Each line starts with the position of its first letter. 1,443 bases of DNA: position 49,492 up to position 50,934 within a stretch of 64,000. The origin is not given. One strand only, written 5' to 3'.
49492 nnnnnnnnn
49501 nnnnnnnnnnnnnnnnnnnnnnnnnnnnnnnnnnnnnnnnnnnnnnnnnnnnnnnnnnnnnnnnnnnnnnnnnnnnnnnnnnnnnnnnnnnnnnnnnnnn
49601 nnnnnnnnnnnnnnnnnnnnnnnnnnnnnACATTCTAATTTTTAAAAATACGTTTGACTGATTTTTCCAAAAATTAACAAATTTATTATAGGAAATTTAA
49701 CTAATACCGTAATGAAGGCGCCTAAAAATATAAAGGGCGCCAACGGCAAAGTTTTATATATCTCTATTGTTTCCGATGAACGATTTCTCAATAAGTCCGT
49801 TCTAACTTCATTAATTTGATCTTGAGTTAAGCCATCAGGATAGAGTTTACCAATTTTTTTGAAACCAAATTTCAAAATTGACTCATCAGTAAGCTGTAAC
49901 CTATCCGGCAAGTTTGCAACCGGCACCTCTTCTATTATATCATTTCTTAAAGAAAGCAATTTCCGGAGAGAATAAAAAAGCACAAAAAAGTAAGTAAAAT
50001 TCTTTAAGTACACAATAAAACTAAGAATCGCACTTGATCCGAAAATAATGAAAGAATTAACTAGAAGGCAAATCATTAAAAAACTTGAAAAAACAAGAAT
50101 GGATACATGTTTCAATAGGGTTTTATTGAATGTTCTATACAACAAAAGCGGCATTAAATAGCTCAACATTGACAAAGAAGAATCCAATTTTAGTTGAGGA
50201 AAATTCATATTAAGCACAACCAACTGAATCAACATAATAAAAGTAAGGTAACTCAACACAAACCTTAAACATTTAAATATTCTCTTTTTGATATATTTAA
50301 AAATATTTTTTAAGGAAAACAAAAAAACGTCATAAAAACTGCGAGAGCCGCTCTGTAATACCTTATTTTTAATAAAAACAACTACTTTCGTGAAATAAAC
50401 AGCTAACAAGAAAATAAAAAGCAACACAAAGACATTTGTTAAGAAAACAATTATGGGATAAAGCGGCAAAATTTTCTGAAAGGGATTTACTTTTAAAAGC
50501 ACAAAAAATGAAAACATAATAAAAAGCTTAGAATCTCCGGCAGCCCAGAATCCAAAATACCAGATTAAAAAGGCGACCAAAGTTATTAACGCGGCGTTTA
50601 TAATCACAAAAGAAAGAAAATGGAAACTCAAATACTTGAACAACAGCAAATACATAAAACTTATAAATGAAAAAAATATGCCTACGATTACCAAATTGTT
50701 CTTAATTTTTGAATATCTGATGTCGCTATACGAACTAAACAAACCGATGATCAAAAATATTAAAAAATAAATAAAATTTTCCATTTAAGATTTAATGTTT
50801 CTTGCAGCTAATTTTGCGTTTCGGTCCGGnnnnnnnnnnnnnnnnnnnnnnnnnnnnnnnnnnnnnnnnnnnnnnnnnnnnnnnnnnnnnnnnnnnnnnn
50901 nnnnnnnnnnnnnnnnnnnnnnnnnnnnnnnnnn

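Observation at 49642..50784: Expanded prepilin-peptidase-like intramembrane aspartyl protease inside the rSAM operon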

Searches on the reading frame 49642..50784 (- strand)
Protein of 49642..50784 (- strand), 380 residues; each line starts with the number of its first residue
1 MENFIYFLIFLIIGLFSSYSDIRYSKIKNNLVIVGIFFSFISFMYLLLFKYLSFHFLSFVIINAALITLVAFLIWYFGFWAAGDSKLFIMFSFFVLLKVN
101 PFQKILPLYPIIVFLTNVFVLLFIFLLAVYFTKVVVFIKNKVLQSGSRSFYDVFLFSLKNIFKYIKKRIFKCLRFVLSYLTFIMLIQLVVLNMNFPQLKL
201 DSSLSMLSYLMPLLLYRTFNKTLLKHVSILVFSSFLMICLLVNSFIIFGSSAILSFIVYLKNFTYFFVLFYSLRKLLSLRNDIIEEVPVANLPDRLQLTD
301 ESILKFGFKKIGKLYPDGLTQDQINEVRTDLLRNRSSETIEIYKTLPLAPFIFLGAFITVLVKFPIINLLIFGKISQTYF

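Call 4: search_protein_families(library=pfam, proteins=[window:49642-50784:-], max_evalue=10)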
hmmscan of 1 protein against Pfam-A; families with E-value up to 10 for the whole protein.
window:49642-50784:- (380 aa): 1 family
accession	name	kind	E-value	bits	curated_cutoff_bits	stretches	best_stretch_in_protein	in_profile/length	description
PF01478.23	Peptidase_A24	-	3.9e-05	24.5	26.5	1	8-123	1-102/104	Type IV leader peptidase family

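Call 5: search_protein_families(library=ncbifam, proteins=[window:49642-50784:-], max_evalue=10)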
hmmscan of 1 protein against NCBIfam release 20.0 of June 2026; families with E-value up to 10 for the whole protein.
window:49642-50784:- (380 aa): 0 families

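Call 8: search_solved_structures(query=window:49642-50784:-, max_evalue=10, show_alignments=3)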
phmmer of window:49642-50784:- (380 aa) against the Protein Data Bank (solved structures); distinct sequences matched with E-value up to 10: 0.

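Call 9: find_homologous_proteins(query=window:49642-50784:-, max_evalue=0.001)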
Query window:49642-50784:- (380 aa): 6 proteins with E <= 0.001 among 8000 candidates.
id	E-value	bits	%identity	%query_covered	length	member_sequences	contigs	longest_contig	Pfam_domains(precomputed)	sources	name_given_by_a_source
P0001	3.8e-187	640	98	84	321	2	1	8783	-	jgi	jgi:hypothetical protein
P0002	6.8e-151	521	67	100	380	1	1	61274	-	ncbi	ncbi:MAG: hypothetical protein AB1530_00495 [Candidatus Omnitrophota bacterium]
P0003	1.9e-144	500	66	100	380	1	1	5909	-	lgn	-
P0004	2.1e-19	88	24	97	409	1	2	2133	-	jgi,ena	-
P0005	6.2e-16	77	34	33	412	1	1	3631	-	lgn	-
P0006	1.3e-10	60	31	24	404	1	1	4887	-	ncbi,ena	-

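Call 12: find_encoding_contigs(protein=P0002, flank=10000, max_places=3)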
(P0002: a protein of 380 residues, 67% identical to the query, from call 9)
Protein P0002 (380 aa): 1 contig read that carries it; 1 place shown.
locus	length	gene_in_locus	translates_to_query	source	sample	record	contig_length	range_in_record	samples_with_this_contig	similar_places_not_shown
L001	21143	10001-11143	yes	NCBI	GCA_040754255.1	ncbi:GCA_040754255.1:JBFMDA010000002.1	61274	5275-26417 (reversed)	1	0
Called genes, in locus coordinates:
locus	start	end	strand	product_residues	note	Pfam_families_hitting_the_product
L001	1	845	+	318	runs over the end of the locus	-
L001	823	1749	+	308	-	PF04055:Radical_SAM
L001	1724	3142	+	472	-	PF04055:Radical_SAM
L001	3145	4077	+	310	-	PF04055:Radical_SAM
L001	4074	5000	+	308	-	PF04055:Radical_SAM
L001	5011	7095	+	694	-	PF04055:Radical_SAM, PF13353:Fer4_12 (faint), PF04055:Radical_SAM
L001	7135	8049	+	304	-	PF04055:Radical_SAM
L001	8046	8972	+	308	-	PF04467:DUF483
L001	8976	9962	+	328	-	PF13353:Fer4_12 (faint), PF04055:Radical_SAM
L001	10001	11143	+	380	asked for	-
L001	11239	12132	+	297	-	PF04055:Radical_SAM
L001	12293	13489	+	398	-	PF02310:B12-binding (weak), PF04055:Radical_SAM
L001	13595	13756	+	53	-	PF01165:Ribosomal_S21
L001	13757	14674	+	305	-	PF01261:AP_endonuc_2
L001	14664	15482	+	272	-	PF01875:Memo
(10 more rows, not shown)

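Call 13: find_encoding_contigs(protein=P0006, flank=10000, max_places=3)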
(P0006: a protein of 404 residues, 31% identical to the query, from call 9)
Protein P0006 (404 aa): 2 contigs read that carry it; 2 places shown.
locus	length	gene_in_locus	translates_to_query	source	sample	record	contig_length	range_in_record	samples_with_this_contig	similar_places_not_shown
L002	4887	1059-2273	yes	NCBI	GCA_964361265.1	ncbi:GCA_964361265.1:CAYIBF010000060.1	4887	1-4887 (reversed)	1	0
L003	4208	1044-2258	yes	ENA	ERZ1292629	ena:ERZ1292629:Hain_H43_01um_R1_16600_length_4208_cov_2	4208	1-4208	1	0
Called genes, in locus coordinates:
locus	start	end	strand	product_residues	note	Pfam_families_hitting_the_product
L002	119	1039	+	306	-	PF04055:Radical_SAM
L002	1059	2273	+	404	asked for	-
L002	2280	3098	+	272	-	PF10997:Amj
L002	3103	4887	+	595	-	?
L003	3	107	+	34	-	?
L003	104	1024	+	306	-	PF04055:Radical_SAM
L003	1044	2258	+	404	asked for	-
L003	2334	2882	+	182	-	-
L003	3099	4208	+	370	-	?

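Call 14: find_encoding_contigs(protein=P0004, flank=10000, max_places=3)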
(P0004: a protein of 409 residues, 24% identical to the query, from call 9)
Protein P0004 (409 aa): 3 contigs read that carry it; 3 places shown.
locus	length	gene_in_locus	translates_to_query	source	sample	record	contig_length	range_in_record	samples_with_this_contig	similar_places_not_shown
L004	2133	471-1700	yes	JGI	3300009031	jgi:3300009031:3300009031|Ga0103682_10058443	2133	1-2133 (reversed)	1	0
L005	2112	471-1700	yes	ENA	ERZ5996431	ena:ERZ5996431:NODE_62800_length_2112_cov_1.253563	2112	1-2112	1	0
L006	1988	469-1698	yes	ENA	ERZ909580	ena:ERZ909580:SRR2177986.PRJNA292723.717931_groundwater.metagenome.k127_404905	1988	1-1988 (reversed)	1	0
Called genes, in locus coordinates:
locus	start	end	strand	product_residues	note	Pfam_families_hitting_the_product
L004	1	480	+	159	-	?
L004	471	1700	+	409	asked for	-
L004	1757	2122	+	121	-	-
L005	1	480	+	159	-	?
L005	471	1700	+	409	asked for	-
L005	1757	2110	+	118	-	?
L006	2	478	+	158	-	?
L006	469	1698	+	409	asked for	-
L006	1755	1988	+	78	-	?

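Call 15: find_encoding_contigs(protein=P0005, flank=10000, max_places=3)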
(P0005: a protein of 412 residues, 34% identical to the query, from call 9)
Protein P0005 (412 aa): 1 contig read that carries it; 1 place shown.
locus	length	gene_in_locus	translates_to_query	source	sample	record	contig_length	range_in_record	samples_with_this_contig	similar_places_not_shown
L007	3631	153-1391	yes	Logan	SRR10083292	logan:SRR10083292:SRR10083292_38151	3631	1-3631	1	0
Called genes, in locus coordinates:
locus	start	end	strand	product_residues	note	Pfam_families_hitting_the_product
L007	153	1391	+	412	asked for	-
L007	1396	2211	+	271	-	PF10997:Amj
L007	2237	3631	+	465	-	?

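Call 19: search_protein_representatives(alignment_id=A1)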
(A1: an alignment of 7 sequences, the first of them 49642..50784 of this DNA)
Query: 7 sequences, 397 profile positions. Proteins with E-value up to 0.001 (for the whole library): 1603; up to 1e-10: 1026; up to 1e-30: 277. The best 150 are listed.
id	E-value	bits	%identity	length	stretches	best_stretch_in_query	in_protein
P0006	8.0e-154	529.1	-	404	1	1-394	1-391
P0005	1.3e-151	521.9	-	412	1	1-395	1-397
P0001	2.8e-123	428.6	-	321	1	81-397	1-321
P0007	7.9e-96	338.2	-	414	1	4-388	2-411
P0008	1.8e-83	297.5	-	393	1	2-394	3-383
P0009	2.2e-78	280.7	-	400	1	4-390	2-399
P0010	7.1e-75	269.2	-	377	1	8-388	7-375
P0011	5.0e-74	266.4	-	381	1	4-390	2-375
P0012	2.2e-72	261.0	-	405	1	5-386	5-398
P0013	2.0e-70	254.5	-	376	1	6-386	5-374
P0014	3.7e-70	253.7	-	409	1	4-386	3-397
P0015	1.4e-67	245.2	-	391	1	4-386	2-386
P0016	6.7e-67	242.9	-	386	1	4-388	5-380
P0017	8.8e-67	242.5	-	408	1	1-388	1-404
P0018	1.3e-66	242.0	-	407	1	3-388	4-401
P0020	2.8e-65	237.6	-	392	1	4-383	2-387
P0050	1.7e-55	205.4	-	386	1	3-385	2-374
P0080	9.2e-49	183.2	-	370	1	1-386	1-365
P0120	3.6e-43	164.8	-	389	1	4-384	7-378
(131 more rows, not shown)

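Call 24: search_protein_families(library=pfam, alignment_id=A2, max_evalue=0.01)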
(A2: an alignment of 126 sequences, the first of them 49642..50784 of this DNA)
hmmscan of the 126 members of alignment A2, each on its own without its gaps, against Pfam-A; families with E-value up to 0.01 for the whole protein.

A. member 1, window:49642-50784:- (380 aa): 1 family
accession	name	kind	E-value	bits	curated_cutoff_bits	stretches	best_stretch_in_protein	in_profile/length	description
PF01478.23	Peptidase_A24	-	3.9e-05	24.5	26.5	1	8-123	1-102/104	Type IV leader peptidase family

B. families by the number of members that match (of 126 scanned): 10 families
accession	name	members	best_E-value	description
PF01478.23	Peptidase_A24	102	1.6e-09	Type IV leader peptidase family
PF06819.16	Arc_PepC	3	0.0012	Archaeal Peptidase A24 C-terminal Domain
PF20967.2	MASE7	1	0.0012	MASE7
PF13120.11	DUF3974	1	0.0015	Domain of unknown function (DUF3974)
PF20040.4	DUF6442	1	0.0024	Family of unknown function (DUF6442)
PF12681.13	Glyoxalase_2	1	0.0025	Glyoxalase-like domain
PF07418.16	PCEMA1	1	0.0062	Acidic phosphoprotein precursor PCEMA1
PF04247.17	SirB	1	0.0083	Invasion gene expression up-regulator, SirB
PF09842.14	DUF2069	1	0.0083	Predicted membrane protein (DUF2069)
PF06847.16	Arc_PepC_II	1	0.0088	Archaeal Peptidase A24 C-terminus Type II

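Call 27: predict_structure(alignment_id=A2)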
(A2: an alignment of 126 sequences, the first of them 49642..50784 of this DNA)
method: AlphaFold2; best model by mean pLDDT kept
length: 380 residues; sequences in the alignment: 126
mean_pLDDT: 89.3   pTM: 0.87
mean pLDDT of the five models: 89.3, 87.1, 87.0, 86.8, 86.6
residues with pLDDT >= 90: 245; 70-90: 118; 50-70: 12; < 50: 5
segments of 3 or more residues with pLDDT < 50: 376-380
pLDDT, mean of each block of 10 residues (from residue 1): 91 98 96 97 95 93 94 92 97 93 76 92 93 92 84 89 93 90 88 73 75 84 91 95 95 91 87 85 89 91 92 90 94 87 94 97 86 53
secondary structure, 60 per line:
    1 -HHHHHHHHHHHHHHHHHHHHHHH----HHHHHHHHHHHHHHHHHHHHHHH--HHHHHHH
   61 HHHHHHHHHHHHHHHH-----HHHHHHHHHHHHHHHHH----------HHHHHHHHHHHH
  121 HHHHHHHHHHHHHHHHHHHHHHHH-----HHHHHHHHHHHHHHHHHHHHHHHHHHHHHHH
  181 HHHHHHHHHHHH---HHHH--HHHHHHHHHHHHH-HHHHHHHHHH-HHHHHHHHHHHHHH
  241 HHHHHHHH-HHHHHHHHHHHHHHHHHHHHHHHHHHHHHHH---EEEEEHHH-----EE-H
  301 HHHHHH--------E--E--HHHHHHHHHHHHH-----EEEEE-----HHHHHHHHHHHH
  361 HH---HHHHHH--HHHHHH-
elements in order: H2-24 H29-51 H54-76 H82-98 H109-144 H150-192 H196-199 H202-214 H216-225 H227-248 H250-280 E284-288 H300-306 H321-333 E339-343 H349-362 H366-371 H374-379

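Call 45: search_solved_structures(query=A2, max_evalue=10, show_alignments=3)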
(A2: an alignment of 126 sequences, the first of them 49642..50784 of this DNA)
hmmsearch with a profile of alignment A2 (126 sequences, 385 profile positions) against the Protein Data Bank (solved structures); distinct sequences matched with E-value up to 10: 8.
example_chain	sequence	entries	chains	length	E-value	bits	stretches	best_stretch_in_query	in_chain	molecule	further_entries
8fz7_A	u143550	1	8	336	0.064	15.6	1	187-294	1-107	Calcium-gated potassium channel MthK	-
6oly_A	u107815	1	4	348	0.11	14.8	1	187-298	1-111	Calcium-gated potassium channel MthK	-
8djb_A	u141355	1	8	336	0.13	14.6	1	187-294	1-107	Calcium-gated potassium channel MthK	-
6b87_A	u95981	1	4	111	0.14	14.4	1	123-199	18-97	TMHC2_E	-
3rbz_A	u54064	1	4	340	0.26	13.5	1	187-298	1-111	Calcium-gated potassium channel mthK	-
1lnq_A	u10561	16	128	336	0.3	13.4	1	187-294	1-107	POTASSIUM CHANNEL RELATED PROTEIN | Calcium-gated potassium channel MthK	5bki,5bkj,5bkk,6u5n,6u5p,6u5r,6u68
9z2m_A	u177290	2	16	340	0.3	13.3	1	187-294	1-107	Calcium-gated potassium channel MthK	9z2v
28no_A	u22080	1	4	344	0.31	13.3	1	187-294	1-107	Calcium-gated potassium channel MthK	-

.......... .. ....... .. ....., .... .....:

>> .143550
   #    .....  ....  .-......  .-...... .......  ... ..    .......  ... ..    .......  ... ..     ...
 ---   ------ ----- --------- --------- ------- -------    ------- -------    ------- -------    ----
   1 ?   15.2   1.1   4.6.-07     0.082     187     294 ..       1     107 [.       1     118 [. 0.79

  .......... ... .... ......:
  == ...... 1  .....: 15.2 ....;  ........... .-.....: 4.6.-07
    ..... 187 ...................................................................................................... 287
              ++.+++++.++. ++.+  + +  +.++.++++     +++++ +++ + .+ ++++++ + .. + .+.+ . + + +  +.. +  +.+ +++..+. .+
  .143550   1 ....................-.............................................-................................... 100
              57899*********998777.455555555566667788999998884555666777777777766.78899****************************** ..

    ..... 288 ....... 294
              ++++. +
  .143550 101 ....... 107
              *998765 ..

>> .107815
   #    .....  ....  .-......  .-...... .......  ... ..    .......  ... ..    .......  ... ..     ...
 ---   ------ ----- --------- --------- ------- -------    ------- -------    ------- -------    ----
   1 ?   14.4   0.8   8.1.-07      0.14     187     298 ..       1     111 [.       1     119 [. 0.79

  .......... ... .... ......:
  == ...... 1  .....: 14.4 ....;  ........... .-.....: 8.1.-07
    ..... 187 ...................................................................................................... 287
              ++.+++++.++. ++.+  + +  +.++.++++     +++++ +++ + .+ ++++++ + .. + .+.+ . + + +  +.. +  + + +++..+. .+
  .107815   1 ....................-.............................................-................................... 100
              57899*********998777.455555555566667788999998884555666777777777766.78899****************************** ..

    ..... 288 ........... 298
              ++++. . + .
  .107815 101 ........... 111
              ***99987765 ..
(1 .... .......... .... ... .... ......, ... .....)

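Call 54: find_encoding_contigs(protein=P0007, flank=10000, max_places=2)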
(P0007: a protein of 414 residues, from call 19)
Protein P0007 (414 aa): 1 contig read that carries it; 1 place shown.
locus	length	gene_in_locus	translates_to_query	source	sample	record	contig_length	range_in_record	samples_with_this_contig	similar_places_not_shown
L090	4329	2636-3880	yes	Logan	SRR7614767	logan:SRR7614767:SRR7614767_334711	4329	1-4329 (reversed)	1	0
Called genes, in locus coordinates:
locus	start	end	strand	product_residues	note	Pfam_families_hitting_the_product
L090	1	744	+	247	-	?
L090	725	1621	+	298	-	PF04055:Radical_SAM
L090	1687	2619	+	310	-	PF04055:Radical_SAM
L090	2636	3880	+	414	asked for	-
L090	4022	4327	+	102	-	?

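Call 55: find_encoding_contigs(protein=P0050, flank=10000, max_places=2)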
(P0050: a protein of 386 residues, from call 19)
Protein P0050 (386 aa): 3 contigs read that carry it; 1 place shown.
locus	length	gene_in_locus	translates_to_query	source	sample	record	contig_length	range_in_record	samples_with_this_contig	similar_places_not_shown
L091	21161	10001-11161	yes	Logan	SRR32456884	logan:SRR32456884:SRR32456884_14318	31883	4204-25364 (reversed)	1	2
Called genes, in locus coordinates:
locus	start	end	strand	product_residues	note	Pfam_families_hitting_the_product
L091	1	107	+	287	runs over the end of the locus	PF04055:Radical_SAM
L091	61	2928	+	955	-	PF04055:Radical_SAM, PF13353:Fer4_12 (faint), PF04055:Radical_SAM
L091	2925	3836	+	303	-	PF04055:Radical_SAM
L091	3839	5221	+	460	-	PF04055:Radical_SAM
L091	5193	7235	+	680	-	PF04055:Radical_SAM, PF13353:Fer4_12 (faint), PF04055:Radical_SAM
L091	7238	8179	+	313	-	PF04055:Radical_SAM, PF13344:Hydrolase_6 (faint)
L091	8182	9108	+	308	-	PF04055:Radical_SAM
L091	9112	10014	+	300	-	PF04055:Radical_SAM, PF13353:Fer4_12 (weak)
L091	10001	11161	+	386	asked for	-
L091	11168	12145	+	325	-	-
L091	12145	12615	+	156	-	PF13431:TPR_17 (faint), PF07719:TPR_2 (faint), PF13181:TPR_8 (faint)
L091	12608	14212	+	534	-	PF02366:PMT, PF20176:DUF6541, PF13231:PMT_2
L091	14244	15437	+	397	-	PF01075:Glyco_transf_9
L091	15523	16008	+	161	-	PF07603:Lcl_C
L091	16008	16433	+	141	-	-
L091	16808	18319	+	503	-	PF02310:B12-binding, PF04055:Radical_SAM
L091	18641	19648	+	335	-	PF01136:Peptidase_U32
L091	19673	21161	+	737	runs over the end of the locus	PF02310:B12-binding, PF04055:Radical_SAM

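Call 56: find_encoding_contigs(protein=P0120, flank=10000, max_places=2)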
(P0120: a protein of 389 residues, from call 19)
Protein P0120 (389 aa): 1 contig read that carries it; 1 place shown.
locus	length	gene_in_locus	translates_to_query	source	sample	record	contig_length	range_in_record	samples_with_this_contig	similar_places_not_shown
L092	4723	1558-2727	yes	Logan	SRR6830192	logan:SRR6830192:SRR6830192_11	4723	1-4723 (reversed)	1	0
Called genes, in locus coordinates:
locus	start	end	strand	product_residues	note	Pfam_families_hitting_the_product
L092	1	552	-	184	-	?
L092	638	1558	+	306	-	PF04055:Radical_SAM, PF13353:Fer4_12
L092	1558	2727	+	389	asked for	-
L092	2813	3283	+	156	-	-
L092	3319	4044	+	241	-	PF07963:N_methyl (faint)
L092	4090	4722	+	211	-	?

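Call 58: list_cluster_members(proteins=[P0002, P0006, P0004, P0007, P0008, P0010, P0020, P0050, P0080, P0120])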
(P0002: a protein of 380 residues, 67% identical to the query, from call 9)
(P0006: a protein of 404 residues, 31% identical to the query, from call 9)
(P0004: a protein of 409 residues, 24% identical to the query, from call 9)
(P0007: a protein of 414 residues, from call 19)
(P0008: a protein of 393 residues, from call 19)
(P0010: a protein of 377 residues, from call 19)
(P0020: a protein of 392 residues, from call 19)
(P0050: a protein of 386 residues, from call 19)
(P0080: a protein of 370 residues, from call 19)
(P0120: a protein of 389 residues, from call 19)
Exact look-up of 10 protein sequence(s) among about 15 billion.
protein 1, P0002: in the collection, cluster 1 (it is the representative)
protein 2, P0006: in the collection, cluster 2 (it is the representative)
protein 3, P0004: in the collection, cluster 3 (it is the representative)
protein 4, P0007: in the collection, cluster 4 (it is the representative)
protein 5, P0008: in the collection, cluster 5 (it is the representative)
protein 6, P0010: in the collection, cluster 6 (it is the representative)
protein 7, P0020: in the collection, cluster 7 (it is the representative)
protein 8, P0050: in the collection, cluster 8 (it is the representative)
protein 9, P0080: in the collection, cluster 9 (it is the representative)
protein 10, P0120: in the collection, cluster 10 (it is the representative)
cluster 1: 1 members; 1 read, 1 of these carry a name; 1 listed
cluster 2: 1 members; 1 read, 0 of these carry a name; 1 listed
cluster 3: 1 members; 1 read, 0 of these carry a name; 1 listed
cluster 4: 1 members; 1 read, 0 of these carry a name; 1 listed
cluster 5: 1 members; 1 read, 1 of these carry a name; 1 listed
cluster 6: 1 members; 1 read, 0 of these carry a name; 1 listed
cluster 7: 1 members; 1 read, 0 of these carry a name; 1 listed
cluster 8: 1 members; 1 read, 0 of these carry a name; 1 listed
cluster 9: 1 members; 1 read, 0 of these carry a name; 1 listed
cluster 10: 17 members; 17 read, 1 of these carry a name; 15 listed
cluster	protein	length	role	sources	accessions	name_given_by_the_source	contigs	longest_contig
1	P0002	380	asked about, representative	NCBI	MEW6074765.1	MAG: hypothetical protein AB1530_00495 [Candidatus Omnitrophota bacterium]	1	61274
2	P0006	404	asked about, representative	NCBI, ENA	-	-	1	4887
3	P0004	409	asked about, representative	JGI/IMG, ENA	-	-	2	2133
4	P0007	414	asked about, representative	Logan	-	-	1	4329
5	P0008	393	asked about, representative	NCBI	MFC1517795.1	hypothetical protein ACFL5G_04465 [Candidatus Margulisiibacteriota bacterium]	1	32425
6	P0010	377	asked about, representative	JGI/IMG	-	-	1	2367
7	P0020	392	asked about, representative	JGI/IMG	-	-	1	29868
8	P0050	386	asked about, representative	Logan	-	-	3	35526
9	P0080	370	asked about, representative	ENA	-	-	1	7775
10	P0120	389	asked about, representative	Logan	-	-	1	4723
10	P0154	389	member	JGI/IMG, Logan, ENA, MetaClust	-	\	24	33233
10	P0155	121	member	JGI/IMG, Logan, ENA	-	-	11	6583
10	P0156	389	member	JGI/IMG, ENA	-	-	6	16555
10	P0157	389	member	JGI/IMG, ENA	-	-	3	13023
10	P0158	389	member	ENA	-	-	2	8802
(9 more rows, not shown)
